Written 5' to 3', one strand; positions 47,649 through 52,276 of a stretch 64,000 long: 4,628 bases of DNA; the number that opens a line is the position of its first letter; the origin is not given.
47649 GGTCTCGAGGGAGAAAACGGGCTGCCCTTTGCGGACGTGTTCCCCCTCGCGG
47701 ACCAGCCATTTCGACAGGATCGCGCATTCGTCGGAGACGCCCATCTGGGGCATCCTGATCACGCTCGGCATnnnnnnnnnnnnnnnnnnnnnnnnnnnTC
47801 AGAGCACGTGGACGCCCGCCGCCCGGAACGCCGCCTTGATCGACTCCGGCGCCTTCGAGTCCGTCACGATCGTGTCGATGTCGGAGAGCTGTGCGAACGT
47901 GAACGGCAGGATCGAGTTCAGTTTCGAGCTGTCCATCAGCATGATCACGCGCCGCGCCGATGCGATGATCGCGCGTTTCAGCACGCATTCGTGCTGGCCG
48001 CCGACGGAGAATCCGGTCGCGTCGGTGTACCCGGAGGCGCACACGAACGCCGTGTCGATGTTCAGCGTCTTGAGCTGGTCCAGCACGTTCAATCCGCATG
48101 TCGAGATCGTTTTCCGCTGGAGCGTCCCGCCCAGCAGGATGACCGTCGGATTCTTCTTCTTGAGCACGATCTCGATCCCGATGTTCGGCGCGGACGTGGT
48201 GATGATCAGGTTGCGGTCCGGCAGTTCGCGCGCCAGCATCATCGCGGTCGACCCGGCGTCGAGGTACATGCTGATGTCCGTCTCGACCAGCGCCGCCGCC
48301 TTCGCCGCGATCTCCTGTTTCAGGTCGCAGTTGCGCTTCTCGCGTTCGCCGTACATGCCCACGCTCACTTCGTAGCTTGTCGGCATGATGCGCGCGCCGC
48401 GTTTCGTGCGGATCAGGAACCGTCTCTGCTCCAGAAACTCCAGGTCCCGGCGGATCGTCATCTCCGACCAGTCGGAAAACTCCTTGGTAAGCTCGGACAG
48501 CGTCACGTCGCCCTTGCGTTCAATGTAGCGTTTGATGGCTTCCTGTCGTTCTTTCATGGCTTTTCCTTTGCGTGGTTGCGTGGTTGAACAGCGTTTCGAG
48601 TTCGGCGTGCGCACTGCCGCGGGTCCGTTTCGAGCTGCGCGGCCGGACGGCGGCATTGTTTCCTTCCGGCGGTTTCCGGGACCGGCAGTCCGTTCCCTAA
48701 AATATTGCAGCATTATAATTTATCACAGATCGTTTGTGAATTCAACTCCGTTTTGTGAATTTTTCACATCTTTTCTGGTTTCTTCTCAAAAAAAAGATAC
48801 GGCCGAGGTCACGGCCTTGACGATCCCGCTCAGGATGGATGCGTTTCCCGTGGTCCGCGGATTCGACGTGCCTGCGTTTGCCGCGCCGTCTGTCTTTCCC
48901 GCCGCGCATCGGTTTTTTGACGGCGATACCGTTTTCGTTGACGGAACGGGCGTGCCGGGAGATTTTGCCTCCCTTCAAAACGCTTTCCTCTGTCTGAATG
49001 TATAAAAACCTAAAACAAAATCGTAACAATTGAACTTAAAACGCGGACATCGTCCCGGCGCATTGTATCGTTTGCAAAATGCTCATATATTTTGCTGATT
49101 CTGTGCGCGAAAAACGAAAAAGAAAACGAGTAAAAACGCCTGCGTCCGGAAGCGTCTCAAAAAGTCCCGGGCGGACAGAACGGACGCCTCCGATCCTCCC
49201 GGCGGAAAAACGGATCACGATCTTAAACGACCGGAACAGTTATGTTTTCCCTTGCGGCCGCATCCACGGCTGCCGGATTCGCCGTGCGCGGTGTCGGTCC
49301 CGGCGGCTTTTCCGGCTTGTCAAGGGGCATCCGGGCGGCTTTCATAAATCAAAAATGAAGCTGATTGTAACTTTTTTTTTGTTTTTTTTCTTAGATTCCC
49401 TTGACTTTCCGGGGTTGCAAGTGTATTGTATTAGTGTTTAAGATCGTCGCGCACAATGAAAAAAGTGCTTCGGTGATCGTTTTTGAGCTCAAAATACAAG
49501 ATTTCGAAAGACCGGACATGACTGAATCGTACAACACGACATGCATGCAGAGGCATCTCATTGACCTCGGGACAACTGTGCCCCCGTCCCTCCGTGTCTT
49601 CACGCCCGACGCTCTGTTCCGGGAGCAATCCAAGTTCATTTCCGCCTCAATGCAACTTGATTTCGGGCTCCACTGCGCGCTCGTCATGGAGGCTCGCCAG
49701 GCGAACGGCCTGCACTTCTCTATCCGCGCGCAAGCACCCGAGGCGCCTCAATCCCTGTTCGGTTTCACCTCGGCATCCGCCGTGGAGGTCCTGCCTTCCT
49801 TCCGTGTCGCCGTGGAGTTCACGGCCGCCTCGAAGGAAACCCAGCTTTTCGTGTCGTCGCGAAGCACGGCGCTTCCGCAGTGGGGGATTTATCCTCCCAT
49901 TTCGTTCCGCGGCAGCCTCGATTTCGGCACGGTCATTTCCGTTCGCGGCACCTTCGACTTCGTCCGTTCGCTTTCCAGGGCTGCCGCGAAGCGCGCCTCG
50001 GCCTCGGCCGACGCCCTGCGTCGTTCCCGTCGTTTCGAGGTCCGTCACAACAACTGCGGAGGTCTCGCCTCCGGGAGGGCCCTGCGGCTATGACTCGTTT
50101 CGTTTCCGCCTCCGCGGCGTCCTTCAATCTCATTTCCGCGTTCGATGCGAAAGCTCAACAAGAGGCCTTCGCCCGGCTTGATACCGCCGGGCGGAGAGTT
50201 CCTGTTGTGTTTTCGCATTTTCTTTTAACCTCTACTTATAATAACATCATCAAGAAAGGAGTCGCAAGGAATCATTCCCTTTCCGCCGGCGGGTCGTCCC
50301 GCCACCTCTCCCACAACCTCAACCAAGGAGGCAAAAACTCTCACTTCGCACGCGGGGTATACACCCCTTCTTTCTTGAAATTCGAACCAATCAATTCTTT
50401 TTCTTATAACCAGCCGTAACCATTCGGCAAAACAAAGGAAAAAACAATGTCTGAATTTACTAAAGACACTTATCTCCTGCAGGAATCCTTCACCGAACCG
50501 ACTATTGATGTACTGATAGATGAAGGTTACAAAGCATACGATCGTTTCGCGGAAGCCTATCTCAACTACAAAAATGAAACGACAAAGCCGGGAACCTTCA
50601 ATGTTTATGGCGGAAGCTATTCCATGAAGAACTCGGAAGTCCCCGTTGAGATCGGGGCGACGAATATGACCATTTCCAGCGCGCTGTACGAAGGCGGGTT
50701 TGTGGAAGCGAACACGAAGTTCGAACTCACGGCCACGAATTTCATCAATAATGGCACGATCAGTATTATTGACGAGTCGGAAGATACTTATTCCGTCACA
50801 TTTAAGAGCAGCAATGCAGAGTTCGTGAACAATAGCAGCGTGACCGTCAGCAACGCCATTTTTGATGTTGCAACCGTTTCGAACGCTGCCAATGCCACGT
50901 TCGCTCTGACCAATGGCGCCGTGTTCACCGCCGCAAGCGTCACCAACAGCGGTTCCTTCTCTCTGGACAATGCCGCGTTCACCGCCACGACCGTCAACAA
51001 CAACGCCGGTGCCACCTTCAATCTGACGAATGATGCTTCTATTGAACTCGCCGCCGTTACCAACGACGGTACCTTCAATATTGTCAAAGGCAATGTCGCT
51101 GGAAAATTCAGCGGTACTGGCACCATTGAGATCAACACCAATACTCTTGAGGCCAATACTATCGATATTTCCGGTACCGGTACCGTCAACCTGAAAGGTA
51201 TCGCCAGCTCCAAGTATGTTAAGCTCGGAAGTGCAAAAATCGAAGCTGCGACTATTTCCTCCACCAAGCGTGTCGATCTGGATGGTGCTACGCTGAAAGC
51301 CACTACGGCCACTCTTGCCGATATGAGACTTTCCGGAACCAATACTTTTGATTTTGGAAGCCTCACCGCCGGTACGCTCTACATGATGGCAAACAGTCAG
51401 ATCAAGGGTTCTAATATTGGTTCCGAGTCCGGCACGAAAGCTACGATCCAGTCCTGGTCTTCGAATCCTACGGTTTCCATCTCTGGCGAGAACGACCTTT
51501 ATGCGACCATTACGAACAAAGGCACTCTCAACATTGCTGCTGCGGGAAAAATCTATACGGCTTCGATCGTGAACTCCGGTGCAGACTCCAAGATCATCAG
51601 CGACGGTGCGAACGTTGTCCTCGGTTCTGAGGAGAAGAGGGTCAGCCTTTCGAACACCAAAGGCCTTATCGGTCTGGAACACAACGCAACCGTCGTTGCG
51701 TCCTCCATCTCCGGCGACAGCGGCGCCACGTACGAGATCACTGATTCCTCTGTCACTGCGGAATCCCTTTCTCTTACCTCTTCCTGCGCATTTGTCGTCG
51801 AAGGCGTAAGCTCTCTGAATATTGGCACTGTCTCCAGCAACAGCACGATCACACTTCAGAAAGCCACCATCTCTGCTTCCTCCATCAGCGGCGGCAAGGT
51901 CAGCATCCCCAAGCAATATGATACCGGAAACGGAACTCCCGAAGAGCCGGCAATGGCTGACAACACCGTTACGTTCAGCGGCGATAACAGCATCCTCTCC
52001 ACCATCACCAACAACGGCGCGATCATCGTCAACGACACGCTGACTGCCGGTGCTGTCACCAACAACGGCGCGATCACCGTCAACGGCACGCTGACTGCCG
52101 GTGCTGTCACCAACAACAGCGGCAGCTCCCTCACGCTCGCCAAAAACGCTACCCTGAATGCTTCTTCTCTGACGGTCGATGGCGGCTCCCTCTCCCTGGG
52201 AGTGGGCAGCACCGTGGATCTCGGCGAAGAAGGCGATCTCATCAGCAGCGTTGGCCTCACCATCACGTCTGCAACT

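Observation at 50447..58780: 2,777-aa beta-helix repeat protein without signal peptide or anchor, physically coupled to the peptide-maturation operon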

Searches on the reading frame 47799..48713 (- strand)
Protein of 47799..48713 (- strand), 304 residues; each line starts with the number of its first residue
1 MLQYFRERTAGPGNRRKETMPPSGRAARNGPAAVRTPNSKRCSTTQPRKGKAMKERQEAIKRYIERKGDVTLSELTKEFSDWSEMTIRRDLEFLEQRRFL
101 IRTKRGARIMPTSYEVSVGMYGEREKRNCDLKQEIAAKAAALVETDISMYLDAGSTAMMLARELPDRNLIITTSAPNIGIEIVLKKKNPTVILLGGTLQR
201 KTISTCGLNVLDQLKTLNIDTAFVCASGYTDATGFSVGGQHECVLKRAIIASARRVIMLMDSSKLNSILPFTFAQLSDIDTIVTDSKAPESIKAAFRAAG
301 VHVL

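Call 10: search_protein_families(library=pfam, proteins=[window:47799-48713:-], max_evalue=0.01)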
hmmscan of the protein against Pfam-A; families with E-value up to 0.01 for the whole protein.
window:47799-48713:- (304 aa): 3 families
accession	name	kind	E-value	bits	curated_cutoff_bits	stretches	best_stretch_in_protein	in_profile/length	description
PF00455.28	DeoRC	-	5e-38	131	31.8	1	128-286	2-160/160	DeoR C terminal sensor domain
PF08220.18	HTH_DeoR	-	2.8e-10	40.2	21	1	56-109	1-53/57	DeoR-like helix-turn-helix domain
PF08279.18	HTH_11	-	0.0006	20.1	25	1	56-106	1-51/55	HTH domain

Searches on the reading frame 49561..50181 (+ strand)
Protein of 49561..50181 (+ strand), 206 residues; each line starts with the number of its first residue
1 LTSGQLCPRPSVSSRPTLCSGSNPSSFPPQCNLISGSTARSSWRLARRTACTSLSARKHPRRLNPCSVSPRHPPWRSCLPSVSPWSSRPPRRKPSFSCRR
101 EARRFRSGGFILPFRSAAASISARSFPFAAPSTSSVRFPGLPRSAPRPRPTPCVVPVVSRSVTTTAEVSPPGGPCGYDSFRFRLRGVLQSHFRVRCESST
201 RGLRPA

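Call 20: search_protein_families(library=ncbifam, proteins=[window:49561-50181:+], max_evalue=0.01)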
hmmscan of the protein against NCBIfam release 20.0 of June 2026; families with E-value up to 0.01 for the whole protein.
window:49561-50181:+ (206 aa): 0 families

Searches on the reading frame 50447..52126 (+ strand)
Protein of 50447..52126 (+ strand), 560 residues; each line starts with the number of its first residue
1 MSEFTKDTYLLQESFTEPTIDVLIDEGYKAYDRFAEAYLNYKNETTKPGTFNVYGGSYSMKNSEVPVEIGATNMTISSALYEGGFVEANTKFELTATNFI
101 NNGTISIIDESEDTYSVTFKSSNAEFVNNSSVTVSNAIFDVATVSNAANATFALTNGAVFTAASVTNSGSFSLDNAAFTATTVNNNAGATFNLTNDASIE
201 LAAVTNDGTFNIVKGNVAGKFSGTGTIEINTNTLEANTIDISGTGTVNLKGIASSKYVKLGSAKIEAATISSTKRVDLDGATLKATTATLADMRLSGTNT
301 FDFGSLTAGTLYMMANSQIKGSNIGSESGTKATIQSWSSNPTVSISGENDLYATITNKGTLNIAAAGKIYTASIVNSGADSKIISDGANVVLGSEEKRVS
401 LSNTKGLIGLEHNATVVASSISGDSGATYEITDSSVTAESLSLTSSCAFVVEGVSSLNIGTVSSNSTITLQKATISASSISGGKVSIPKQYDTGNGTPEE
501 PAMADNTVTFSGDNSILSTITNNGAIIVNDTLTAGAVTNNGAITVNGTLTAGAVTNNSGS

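Call 94: predict_structure(alignment_id=A6)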
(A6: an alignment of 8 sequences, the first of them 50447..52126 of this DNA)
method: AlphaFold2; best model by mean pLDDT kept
length: 560 residues; sequences in the alignment: 8
mean_pLDDT: 69.8   pTM: 0.63
mean pLDDT of the five models: 69.8, 69.3, 69.0, 67.1, 60.5
residues with pLDDT >= 90: 26; 70-90: 306; 50-70: 137; < 50: 91
segments of 3 or more residues with pLDDT < 50: 1-33, 55-66, 79-91, 365-367, 380-382, 386-397, 492-503
pLDDT, mean of each block of 10 residues (from residue 1): 37 42 41 52 61 51 46 56 40 62 74 67 80 86 91 90 92 89 86 78 72 64 70 56 77 75 84 87 87 86 78 83 71 70 72 74 56 58 46 46 72 71 78 77 75 74 71 67 73 46 64 75 84 85 85 79
secondary structure, 60 per line:
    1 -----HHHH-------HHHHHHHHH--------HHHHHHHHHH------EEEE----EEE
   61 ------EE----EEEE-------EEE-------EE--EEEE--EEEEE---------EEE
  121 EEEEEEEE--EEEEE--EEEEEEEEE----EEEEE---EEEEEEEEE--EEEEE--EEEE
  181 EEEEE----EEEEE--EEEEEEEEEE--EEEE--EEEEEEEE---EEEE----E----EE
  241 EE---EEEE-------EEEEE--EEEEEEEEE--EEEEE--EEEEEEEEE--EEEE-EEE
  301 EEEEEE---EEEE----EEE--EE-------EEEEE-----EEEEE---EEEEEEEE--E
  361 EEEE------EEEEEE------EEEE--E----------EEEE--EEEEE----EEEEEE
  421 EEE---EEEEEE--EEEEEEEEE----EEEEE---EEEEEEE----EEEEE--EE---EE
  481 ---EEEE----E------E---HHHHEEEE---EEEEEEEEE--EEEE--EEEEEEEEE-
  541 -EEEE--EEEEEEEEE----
elements in order: H6-9 H17-25 H34-43 E50-53 E58-60 E73-76 E84-86 E98-101 E104-108 E118-128 E131-135 E138-146 E151-155 E159-167 E170-174 E177-185 E190-194 E197-206 E209-212 E215-222 E226-229 E239-242 E246-249 E257-261 E264-272 E275-279 E282-290 E293-296 E298-306 E310-313 E318-320 E332-336 E342-346 E350-357 E360-364 E371-376 E383-386 E400-403 E406-410 E415-423 E427-432 E435-443 E448-452 E456-462 E467-471 E484-487 H503-506 E507-510 E514-522 E525-528 E531-539 E542-545 E548-556

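Call 99: fold_search(model_id=the predicted structure, library=pdb)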
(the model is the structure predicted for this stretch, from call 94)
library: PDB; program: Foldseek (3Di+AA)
matches with E <= 10: 24; with E <= 0.001: 0
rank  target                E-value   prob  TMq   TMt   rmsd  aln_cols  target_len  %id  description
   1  8vbb_A                5.0e-01  0.18  0.29  0.18  15.3       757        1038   15  The secreted adhesin EtpA of Enterotoxigenic Escherichia coli in complex with the mouse mAb 1G05 (released 2024-09-04)
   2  3eqn_A                7.7e-01  0.05  0.14  0.11  27.8       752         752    8  Crystal structure of beta-1,3-glucanase from Phanerochaete chrysosporium (Lam55A) (released 2009-02-03)
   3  3ak5_A                1.3e+00  0.14  0.26  0.18  13.7       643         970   10  Hemoglobin protease (Hbp) passenger missing domain-2 (released 2010-10-06)
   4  8opz                  1.8e+00  0.04  0.15  0.14  14.9       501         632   11  Crystal structure of a tailspike depolymerase (APK16_gp47) from Acinetobacter phage APK16 (released 2023-05-31)
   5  6p5t_C                2.2e+00  0.04  0.18  0.15  18.8       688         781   13  Surface-layer (S-layer) RsaA protein from Caulobacter crescentus bound to strontium and iodide (released 2020-01-15)
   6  7koh_D                2.4e+00  0.06  0.23  0.23  15.7       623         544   13  Crystal structure of antigen 43 from Escherichia coli EDL933 (released 2022-03-09)
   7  1wxr                  3.9e+00  0.08  0.30  0.20  14.0       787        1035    9  Crystal structure of Heme Binding protein, an autotransporter hemoglobine protease from pathogenic Escherichia coli (released 2005-03-01)
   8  8ikw_B                4.1e+00  0.01  0.08  0.11  22.3       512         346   11  A complex structure of PGIP-PG (released 2024-02-07)
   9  5uyt_B                4.3e+00  0.01  0.11  0.13  24.7       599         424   10  Crystal structure of ice binding protein from an Antarctic bacterium Flavobacteriaceae (released 2017-10-25)
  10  7koh_A                4.7e+00  0.04  0.20  0.20  15.5       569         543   17  Crystal structure of antigen 43 from Escherichia coli EDL933 (released 2022-03-09)
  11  7w3x_C                4.9e+00  0.01  0.15  0.11  20.6       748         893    7  Cryo-EM structure of plant receptor like protein RXEG1 (released 2022-06-22)
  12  7o77                  5.4e+00  0.02  0.19  0.16  25.6       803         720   10  Structure of the PL6 family alginate lyase Patl3640 from Pseudoalteromonas atlantica T6c (released 2021-07-28)
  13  3ak5_D                6.9e+00  0.03  0.22  0.15  14.3       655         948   10  Hemoglobin protease (Hbp) passenger missing domain-2 (released 2010-10-06)
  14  3ak5_C                7.2e+00  0.04  0.26  0.18  15.2       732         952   11  Hemoglobin protease (Hbp) passenger missing domain-2 (released 2010-10-06)
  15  8j9i_G1               7.5e+00  0.02  0.09  0.10  11.9       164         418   15  Cryo-EM structure of Euglena gracilis complex I, turnover state (released 2024-02-28)
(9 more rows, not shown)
